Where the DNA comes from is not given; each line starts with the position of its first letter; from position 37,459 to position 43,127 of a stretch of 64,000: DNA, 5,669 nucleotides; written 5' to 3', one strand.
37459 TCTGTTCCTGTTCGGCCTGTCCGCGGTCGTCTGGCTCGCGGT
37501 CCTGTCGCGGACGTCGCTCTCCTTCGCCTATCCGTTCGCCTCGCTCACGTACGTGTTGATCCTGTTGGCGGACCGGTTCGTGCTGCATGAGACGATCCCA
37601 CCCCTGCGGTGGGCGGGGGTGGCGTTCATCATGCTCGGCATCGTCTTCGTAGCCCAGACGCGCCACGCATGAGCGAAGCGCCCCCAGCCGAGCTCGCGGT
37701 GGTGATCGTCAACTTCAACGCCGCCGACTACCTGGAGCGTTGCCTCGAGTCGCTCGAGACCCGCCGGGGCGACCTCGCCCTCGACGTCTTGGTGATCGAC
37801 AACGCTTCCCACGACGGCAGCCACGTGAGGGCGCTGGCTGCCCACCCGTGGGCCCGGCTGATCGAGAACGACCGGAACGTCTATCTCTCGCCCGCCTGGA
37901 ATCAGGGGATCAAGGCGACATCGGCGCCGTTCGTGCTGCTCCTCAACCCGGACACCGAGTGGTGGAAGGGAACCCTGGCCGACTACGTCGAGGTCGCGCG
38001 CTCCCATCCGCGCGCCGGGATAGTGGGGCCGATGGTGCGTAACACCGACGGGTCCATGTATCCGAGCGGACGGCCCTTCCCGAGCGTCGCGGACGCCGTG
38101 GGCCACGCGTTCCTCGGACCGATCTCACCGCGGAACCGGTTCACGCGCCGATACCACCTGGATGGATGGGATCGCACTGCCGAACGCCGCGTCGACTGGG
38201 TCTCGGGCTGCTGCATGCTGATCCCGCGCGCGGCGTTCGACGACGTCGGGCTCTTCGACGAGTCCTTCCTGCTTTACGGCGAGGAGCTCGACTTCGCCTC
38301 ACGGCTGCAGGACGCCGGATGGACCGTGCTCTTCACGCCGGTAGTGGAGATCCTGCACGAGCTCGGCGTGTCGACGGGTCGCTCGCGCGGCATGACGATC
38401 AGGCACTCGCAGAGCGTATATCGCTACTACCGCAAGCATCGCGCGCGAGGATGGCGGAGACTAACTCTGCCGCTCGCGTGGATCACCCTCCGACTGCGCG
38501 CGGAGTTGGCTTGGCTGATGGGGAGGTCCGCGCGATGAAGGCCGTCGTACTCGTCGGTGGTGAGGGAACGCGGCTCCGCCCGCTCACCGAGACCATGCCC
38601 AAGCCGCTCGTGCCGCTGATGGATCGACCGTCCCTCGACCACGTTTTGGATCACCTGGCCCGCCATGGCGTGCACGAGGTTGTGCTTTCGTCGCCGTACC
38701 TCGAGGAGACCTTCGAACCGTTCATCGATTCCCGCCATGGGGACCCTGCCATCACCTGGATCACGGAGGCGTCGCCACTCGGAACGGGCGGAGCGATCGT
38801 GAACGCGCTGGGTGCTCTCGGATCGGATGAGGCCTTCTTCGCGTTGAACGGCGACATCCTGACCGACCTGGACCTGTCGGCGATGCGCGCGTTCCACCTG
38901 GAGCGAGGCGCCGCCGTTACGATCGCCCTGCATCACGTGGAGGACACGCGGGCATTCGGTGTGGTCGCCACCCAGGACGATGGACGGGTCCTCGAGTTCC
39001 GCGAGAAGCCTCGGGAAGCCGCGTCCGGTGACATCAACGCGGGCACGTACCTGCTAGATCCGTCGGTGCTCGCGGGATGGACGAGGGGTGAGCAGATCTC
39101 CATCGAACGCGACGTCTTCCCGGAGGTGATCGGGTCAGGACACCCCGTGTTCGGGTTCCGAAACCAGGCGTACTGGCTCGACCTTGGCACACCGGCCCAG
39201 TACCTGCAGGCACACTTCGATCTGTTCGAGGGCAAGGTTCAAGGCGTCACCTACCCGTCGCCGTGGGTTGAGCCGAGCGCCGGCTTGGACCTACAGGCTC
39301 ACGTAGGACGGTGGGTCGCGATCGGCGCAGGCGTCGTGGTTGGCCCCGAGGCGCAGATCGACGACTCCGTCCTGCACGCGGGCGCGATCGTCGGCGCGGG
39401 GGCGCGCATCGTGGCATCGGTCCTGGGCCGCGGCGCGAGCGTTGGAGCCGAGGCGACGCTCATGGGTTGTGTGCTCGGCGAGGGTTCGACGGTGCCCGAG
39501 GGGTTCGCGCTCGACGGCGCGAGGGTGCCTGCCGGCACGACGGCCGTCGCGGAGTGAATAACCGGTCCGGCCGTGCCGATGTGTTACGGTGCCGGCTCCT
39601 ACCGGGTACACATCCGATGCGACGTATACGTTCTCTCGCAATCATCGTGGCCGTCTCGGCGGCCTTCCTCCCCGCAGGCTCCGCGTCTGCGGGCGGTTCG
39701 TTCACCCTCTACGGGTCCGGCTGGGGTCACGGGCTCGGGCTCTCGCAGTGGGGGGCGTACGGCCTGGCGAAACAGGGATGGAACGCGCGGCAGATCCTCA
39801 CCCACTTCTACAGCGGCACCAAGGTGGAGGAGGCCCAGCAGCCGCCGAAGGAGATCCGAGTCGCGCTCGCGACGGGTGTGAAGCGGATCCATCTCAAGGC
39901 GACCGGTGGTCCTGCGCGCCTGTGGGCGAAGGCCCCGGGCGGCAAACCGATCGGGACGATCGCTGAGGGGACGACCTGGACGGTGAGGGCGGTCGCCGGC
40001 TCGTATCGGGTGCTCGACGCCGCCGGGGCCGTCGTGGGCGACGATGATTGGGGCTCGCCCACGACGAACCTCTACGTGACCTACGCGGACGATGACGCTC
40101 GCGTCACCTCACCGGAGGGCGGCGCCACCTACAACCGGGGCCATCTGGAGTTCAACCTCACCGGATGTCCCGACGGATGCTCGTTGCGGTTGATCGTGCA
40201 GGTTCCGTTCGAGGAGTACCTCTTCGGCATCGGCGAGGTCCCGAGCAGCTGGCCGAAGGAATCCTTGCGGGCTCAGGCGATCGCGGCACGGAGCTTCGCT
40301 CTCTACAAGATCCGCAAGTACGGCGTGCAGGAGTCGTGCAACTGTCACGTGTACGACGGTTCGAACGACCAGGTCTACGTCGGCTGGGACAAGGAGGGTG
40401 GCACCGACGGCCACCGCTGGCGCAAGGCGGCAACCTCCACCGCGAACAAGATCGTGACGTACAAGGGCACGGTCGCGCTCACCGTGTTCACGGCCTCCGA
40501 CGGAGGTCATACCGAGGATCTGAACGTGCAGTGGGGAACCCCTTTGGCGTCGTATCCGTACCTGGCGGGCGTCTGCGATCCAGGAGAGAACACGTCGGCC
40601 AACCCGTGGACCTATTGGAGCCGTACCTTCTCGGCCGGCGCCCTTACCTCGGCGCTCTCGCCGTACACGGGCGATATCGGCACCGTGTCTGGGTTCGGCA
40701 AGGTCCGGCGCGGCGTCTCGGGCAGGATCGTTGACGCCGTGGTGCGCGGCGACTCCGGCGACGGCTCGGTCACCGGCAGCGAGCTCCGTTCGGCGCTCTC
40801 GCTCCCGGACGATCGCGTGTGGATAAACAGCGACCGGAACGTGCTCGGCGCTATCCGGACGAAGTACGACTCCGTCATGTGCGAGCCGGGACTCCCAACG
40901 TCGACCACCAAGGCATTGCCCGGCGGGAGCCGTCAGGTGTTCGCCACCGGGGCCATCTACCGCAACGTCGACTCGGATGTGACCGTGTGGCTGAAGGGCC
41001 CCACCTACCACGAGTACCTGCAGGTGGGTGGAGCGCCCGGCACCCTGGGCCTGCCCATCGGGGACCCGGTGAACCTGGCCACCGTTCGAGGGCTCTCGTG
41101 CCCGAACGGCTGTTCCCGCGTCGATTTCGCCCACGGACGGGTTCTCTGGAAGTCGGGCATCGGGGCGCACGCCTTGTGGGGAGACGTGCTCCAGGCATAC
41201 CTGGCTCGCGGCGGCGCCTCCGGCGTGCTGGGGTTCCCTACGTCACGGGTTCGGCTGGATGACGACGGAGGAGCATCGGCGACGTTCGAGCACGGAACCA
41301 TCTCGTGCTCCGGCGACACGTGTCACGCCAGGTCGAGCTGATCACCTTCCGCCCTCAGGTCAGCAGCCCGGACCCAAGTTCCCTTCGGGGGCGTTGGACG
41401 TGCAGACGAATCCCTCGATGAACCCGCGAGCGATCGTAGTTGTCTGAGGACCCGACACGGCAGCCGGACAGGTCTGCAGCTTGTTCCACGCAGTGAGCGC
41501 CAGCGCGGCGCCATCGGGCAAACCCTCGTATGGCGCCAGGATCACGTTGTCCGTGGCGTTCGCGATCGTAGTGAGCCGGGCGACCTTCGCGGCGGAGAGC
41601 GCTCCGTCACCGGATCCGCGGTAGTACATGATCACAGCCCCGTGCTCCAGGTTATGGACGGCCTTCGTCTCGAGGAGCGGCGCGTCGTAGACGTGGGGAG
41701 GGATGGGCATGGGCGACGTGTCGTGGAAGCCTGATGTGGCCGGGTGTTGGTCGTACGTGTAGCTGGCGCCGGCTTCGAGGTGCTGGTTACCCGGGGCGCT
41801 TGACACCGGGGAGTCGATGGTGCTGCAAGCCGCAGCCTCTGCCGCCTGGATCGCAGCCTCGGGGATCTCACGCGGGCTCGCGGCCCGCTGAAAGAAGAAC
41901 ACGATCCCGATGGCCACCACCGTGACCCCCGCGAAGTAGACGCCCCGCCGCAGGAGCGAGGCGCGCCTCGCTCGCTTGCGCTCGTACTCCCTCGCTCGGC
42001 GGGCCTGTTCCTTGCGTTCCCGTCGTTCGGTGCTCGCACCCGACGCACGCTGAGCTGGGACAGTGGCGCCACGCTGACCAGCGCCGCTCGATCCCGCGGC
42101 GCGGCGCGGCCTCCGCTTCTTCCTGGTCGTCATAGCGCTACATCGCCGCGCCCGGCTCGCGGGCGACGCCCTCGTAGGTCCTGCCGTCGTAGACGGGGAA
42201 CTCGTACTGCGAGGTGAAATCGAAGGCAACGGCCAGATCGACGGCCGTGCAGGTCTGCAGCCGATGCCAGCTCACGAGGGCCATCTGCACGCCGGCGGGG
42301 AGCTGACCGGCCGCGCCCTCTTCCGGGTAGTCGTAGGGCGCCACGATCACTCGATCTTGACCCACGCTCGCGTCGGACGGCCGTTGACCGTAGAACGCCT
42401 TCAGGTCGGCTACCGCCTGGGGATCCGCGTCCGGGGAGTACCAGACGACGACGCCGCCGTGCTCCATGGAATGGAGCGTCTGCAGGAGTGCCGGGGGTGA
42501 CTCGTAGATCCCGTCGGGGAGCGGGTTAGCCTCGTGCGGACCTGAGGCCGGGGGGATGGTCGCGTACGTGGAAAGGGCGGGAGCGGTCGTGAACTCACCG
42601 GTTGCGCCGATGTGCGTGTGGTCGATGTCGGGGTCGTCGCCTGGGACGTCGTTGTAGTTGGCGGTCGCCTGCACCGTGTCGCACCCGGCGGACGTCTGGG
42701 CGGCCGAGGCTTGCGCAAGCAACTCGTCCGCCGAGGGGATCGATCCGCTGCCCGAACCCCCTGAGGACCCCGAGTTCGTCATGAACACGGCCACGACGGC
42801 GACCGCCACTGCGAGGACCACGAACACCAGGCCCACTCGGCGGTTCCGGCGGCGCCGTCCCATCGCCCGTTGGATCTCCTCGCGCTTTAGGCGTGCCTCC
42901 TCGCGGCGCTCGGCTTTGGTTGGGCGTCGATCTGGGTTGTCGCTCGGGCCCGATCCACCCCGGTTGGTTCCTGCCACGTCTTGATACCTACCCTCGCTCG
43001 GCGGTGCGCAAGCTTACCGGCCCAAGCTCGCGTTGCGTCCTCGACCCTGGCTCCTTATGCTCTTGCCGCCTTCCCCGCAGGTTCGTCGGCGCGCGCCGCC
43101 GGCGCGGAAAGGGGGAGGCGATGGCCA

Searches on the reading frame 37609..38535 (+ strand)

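Call 25: search_protein_families(library=pfam, proteins=[window:37609-38535:+], max_evalue=0.00001)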
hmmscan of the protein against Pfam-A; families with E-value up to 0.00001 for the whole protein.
window:37609-38535:+ (309 aa): 3 families
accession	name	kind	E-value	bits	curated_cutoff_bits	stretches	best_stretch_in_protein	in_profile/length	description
PF00535.33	Glycos_transf_2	-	2.3e-17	63.9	23.3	1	31-150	2-123/168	Glycosyl transferase family 2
PF13641.12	Glyco_tranf_2_3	-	6.3e-15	56.2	27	1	27-251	2-212/230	Glycosyltransferase like family 2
PF13632.12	Glyco_trans_2_3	-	2.1e-06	28.2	27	1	187-292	61-160/198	Glycosyl transferase family group 2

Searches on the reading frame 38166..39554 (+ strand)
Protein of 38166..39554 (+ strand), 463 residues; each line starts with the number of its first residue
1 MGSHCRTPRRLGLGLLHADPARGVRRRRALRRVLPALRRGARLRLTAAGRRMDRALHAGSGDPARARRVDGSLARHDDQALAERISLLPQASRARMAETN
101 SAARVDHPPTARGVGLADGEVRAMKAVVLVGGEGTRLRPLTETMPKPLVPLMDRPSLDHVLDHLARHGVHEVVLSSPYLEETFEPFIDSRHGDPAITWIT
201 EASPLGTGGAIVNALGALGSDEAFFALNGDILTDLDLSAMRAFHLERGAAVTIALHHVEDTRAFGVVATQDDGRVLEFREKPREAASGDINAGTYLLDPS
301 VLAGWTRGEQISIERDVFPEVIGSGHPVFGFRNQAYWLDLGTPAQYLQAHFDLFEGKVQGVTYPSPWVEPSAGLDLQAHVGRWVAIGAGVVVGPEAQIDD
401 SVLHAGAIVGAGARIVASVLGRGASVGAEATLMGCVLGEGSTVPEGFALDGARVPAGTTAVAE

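Call 62: search_protein_families(library=pfam, proteins=[window:38166-39554:+], max_evalue=0.00001)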
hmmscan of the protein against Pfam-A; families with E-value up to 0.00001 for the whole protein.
window:38166-39554:+ (463 aa): 4 families
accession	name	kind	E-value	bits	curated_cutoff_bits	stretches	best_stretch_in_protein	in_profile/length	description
PF00483.29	NTP_transferase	-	1e-42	146.9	21.2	1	125-351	1-240/245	Nucleotidyl transferase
PF12804.13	NTP_transf_3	-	4.2e-12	47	27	1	126-256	1-123/160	MobA-like NTP transferase domain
PF25084.1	LbH_EIF2B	-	8.1e-08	32.7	54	1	374-448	12-86/105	EIF2B subunit epsilon LbH domain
PF00132.30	Hexapep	-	7.8e-06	25.8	27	0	386-415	4-34/36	Bacterial transferase hexapeptide (six repeats)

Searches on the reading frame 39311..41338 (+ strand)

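Call 62: search_protein_families(library=pfam, proteins=[window:39311-41338:+], max_evalue=0.00001)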
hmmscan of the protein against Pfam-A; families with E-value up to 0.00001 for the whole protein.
window:39311-41338:+ (676 aa): 2 families
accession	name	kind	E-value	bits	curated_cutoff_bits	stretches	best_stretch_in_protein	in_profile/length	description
PF08310.17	LGFP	-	5.4e-18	65.5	22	1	598-638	14-53/53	LGFP repeat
PF08486.15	SpoIID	-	6.4e-16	59.2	23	1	292-384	5-97/97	Stage II sporulation protein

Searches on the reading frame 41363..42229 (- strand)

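Call 62: search_protein_families(library=pfam, proteins=[window:41363-42229:-], max_evalue=0.00001)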
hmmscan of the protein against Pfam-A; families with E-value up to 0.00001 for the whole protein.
window:41363-42229:- (289 aa): 1 family
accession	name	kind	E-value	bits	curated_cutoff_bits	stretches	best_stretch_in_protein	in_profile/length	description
PF11303.13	DUF3105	-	7.3e-22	78.2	25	1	150-257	1-103/130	Protein of unknown function (DUF3105)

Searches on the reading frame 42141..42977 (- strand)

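Call 25: search_protein_families(library=pfam, proteins=[window:42141-42977:-], max_evalue=0.00001)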
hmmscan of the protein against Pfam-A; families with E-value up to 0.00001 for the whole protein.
window:42141-42977:- (279 aa): 1 family
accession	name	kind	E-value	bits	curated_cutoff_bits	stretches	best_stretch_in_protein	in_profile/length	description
PF11303.13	DUF3105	-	1.4e-17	64.4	25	1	137-259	9-116/130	Protein of unknown function (DUF3105)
